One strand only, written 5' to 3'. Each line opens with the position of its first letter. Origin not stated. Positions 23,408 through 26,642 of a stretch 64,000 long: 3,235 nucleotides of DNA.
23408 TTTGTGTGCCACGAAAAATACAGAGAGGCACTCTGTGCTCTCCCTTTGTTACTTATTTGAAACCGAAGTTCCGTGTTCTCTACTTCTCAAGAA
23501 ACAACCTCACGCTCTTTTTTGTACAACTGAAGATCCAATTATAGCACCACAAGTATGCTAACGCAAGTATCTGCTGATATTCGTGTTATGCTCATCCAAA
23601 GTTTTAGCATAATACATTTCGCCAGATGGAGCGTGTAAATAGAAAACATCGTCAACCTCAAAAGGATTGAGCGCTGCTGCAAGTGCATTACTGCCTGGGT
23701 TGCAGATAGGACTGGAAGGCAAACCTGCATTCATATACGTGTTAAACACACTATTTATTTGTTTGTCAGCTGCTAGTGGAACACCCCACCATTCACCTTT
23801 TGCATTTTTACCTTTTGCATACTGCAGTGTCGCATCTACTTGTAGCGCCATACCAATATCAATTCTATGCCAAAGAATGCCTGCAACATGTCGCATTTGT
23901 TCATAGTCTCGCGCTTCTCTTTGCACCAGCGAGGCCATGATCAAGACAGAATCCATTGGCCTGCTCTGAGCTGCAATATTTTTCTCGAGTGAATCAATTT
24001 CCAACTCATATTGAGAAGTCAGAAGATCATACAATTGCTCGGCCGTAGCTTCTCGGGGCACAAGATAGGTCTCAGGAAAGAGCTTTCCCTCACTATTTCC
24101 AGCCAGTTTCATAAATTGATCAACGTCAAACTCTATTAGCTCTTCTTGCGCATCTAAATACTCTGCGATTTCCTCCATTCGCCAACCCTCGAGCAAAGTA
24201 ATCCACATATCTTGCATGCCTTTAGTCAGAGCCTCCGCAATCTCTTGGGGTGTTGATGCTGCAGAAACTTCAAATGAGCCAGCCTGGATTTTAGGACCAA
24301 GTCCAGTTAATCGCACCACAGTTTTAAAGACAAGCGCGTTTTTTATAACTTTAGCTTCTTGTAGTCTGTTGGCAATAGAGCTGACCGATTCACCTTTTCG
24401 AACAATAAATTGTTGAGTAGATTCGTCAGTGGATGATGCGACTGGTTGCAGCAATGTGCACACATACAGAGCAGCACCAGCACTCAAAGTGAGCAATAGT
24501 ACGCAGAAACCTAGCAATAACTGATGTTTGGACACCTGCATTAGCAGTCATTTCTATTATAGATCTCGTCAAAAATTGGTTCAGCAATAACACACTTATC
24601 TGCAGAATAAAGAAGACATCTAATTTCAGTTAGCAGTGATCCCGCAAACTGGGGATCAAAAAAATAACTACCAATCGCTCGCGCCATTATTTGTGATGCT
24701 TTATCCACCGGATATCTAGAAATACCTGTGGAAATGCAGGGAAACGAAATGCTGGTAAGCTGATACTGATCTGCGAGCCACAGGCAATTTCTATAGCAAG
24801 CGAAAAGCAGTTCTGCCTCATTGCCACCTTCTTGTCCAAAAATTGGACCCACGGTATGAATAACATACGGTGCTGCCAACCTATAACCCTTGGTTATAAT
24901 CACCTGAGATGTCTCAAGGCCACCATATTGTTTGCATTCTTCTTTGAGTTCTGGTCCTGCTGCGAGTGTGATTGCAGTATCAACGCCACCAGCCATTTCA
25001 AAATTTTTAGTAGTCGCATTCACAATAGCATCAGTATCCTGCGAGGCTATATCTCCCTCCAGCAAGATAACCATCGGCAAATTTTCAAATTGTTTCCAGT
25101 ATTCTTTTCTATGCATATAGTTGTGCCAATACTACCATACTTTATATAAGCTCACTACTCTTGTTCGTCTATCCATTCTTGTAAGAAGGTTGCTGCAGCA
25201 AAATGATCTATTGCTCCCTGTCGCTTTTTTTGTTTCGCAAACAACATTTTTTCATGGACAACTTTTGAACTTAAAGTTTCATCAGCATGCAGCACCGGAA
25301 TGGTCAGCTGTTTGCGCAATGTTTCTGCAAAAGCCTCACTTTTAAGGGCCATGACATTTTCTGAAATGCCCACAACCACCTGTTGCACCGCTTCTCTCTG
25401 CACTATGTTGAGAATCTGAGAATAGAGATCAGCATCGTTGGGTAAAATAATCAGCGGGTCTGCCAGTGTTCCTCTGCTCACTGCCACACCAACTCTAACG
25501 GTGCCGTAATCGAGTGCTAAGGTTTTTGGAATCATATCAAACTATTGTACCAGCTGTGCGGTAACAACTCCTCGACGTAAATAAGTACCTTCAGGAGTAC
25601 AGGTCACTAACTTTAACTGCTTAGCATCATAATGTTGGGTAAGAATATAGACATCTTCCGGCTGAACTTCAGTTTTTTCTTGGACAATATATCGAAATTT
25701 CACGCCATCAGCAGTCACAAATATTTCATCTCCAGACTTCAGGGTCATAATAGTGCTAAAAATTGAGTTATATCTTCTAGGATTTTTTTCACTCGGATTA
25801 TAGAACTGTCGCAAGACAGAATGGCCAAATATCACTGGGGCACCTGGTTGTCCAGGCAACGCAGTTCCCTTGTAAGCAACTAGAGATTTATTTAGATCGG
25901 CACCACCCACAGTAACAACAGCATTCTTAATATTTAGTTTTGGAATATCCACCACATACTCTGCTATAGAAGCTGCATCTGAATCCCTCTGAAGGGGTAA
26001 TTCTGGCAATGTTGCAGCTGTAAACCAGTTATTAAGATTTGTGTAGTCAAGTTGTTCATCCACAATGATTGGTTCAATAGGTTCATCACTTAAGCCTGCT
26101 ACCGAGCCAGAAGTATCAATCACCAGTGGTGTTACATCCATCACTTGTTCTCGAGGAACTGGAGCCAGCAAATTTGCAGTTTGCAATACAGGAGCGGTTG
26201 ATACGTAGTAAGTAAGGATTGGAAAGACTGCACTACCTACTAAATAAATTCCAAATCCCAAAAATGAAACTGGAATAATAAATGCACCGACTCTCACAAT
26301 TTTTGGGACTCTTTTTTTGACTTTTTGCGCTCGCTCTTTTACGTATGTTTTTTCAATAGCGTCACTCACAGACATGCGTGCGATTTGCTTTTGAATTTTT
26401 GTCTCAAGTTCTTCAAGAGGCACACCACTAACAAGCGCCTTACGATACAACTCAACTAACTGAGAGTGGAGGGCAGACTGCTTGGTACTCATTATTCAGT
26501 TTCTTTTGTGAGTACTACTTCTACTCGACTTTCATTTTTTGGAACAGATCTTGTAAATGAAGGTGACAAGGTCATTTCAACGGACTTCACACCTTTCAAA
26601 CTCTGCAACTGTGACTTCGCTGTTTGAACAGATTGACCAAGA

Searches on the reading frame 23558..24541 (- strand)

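Call 50: search_protein_families(library=pfam, proteins=[window:23558-24541:-], max_evalue=0.00001)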
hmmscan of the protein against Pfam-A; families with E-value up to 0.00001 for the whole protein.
window:23558-24541:- (327 aa): 1 family
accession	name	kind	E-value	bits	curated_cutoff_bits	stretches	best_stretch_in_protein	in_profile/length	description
PF02618.21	YceG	-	1.3e-67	228.6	32.4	1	46-323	2-274/275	YceG-like family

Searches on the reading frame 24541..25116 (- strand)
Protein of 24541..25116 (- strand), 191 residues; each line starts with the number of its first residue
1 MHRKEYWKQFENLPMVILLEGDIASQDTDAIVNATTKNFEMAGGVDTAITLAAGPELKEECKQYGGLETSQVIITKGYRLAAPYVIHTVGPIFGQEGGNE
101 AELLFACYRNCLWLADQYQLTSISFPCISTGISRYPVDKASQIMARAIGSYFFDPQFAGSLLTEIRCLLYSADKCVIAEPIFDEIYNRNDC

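Call 50: search_protein_families(library=pfam, proteins=[window:24541-25116:-], max_evalue=0.00001)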
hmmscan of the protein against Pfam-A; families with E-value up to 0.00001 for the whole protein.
window:24541-25116:- (191 aa): 1 family
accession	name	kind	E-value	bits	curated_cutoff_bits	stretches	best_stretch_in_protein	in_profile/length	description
PF01661.27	Macro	-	8e-37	126.2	22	1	32-144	1-118/118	Macro domain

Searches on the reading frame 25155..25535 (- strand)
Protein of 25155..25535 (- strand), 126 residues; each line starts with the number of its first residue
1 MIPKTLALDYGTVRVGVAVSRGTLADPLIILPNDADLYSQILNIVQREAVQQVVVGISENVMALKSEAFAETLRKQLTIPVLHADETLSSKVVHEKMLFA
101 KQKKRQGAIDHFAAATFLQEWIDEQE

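Call 50: search_protein_families(library=pfam, proteins=[window:25155-25535:-], max_evalue=0.00001)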
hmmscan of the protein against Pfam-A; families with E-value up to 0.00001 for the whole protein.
window:25155-25535:- (126 aa): 1 family
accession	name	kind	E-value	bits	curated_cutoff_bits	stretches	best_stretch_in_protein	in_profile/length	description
PF03652.20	RuvX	-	2.1e-23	83.6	29.2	1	5-123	3-133/134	Holliday junction resolvase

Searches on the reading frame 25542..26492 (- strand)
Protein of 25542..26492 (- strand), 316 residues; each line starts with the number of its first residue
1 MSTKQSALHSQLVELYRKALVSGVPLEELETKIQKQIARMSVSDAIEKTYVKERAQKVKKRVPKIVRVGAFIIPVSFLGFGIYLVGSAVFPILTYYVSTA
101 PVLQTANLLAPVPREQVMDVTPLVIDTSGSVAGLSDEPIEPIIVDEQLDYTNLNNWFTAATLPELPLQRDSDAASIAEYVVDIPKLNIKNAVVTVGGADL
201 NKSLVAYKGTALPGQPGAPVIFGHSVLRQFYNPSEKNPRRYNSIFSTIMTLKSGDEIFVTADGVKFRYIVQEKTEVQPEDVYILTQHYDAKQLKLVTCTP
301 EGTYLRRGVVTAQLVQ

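Call 50: search_protein_families(library=pfam, proteins=[window:25542-26492:-], max_evalue=0.00001)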
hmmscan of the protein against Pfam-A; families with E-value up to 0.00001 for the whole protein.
window:25542-26492:- (316 aa): 1 family
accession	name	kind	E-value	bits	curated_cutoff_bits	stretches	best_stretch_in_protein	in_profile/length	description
PF04203.18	Sortase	-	4e-21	75.5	26.6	1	182-315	2-125/125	Sortase domain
